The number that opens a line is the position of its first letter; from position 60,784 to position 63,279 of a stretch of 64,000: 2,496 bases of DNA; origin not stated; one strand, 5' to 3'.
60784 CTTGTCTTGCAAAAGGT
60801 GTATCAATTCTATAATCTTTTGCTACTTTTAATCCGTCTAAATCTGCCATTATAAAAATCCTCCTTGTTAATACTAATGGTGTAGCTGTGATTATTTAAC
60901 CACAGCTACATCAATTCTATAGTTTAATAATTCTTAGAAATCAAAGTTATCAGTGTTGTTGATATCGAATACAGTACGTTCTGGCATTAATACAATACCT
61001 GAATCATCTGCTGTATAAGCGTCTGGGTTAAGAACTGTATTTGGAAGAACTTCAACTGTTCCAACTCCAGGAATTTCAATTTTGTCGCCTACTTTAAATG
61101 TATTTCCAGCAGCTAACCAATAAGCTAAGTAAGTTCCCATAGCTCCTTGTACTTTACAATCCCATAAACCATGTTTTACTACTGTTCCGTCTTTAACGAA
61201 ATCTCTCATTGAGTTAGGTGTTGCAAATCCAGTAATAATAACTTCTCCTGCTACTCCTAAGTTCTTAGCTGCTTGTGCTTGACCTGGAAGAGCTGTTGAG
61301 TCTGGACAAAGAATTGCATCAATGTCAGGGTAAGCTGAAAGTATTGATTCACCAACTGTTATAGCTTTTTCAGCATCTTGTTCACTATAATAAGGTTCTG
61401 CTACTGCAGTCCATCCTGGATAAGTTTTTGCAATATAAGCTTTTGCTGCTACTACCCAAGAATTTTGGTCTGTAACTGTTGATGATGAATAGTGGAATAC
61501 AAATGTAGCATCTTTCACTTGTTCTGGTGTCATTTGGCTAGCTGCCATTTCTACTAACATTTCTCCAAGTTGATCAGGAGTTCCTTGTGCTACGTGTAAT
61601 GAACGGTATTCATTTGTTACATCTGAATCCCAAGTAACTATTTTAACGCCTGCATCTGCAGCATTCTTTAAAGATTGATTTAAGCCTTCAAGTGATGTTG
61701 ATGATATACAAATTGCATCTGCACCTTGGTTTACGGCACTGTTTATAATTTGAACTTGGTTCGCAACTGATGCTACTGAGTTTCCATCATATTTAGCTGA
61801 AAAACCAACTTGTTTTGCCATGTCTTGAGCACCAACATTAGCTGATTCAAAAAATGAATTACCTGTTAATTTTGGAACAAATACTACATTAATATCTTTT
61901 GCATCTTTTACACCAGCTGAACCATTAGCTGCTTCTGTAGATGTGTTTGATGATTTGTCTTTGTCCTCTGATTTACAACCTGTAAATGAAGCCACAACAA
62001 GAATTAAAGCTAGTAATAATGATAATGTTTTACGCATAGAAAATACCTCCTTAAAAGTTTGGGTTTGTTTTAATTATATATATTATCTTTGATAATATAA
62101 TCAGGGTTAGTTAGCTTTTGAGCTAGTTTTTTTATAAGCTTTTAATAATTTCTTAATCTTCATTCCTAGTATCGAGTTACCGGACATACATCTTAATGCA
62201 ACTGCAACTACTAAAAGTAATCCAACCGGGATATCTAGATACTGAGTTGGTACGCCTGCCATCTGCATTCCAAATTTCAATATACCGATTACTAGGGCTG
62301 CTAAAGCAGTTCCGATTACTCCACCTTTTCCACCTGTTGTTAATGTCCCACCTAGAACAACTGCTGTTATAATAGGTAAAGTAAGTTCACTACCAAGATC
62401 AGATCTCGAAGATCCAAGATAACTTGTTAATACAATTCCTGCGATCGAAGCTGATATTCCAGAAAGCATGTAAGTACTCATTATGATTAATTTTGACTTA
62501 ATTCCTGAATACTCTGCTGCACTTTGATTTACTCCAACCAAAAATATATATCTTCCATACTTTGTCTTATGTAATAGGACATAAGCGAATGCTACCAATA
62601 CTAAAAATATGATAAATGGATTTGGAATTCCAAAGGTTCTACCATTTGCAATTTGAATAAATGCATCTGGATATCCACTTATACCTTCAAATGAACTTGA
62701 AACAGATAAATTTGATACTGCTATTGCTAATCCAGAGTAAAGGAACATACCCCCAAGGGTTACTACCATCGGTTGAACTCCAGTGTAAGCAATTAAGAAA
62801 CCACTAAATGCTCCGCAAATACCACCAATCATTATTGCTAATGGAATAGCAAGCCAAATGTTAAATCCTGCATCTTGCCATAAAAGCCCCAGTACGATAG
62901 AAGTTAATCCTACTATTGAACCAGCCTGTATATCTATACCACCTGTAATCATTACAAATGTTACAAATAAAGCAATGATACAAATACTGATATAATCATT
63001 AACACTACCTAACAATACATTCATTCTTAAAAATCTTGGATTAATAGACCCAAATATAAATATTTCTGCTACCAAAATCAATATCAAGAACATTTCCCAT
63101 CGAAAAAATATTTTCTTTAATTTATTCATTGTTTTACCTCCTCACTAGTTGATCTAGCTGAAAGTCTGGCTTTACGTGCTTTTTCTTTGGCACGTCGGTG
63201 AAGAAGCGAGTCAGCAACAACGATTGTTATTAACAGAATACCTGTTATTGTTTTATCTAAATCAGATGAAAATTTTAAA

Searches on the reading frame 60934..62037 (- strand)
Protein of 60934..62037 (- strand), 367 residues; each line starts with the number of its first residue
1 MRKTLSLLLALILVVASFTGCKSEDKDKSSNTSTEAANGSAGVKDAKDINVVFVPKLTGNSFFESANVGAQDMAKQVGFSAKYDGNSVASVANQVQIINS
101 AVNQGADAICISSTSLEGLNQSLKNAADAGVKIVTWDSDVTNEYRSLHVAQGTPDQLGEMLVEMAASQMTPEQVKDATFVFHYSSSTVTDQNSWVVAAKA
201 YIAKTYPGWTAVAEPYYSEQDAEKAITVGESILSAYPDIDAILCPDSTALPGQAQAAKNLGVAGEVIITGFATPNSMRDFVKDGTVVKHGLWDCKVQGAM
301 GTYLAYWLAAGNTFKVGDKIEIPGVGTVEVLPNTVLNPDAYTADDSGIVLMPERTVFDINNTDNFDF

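Call 42: search_protein_families(library=pfam, proteins=[window:60934-62037:-], max_evalue=0.00001)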
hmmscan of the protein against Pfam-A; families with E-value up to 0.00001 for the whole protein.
window:60934-62037:- (367 aa): 1 family
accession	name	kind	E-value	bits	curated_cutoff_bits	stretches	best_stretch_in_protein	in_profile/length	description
PF13407.12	Peripla_BP_4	-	1.1e-57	196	35.1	1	51-312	1-257/258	Periplasmic binding protein domain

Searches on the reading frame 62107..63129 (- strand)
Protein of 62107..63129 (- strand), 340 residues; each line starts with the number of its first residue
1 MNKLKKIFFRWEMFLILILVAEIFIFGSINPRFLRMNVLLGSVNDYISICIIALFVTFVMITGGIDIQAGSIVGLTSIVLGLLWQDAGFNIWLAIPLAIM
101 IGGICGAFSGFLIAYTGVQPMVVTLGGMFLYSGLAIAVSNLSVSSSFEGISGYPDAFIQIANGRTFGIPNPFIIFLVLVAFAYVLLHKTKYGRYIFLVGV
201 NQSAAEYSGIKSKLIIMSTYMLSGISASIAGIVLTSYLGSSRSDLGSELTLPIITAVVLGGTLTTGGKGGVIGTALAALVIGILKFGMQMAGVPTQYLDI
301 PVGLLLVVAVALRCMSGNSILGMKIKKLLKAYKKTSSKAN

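Call 42: search_protein_families(library=pfam, proteins=[window:62107-63129:-], max_evalue=0.00001)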
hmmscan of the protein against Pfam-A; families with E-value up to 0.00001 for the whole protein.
window:62107-63129:- (340 aa): 1 family
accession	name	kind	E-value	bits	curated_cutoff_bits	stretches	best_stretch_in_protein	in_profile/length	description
PF02653.21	BPD_transp_2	-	8.2e-41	140.3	26.8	1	42-309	5-268/269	Branched-chain amino acid transport system / permease component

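Call 45: find_encoding_contigs(protein=window:62107-63129:-, flank=10000, max_places=3)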
Protein window:62107-63129:- (340 aa): 5 contigs read that carry it; 3 places shown.
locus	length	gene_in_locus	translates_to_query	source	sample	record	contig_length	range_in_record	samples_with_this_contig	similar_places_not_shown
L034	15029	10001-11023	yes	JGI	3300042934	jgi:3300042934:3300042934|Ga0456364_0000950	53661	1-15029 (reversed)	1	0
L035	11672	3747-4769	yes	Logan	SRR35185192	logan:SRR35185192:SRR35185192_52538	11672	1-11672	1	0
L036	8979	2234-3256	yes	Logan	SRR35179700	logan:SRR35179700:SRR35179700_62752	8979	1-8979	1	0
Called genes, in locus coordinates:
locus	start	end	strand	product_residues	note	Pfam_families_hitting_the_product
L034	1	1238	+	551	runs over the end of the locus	PF00664:ABC_membrane, PF00005:ABC_tran, PF02463:SMC_N (faint)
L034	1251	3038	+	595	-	PF00664:ABC_membrane, PF00005:ABC_tran, PF02463:SMC_N (weak)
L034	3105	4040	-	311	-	PF03547:Mem_trans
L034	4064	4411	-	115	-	PF01050:MannoseP_isomer, PF07883:Cupin_2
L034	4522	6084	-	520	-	PF00370:FGGY_N, PF02782:FGGY_C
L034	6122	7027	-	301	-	PF04545:Sigma70_r4 (weak), PF04198:Sugar-bind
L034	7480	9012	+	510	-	PF00005:ABC_tran, PF09818:ABC_ATPase (faint), PF13304:AAA_21 (faint), PF00005:ABC_tran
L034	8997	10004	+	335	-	PF02653:BPD_transp_2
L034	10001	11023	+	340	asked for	PF02653:BPD_transp_2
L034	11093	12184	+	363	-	PF13407:Peripla_BP_4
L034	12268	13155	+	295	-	PF01791:DeoC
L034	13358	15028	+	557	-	?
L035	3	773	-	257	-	?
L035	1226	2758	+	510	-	PF00005:ABC_tran, PF09818:ABC_ATPase (faint), PF13304:AAA_21 (faint), PF00005:ABC_tran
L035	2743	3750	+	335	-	PF02653:BPD_transp_2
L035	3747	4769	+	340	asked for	PF02653:BPD_transp_2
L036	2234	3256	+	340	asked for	PF02653:BPD_transp_2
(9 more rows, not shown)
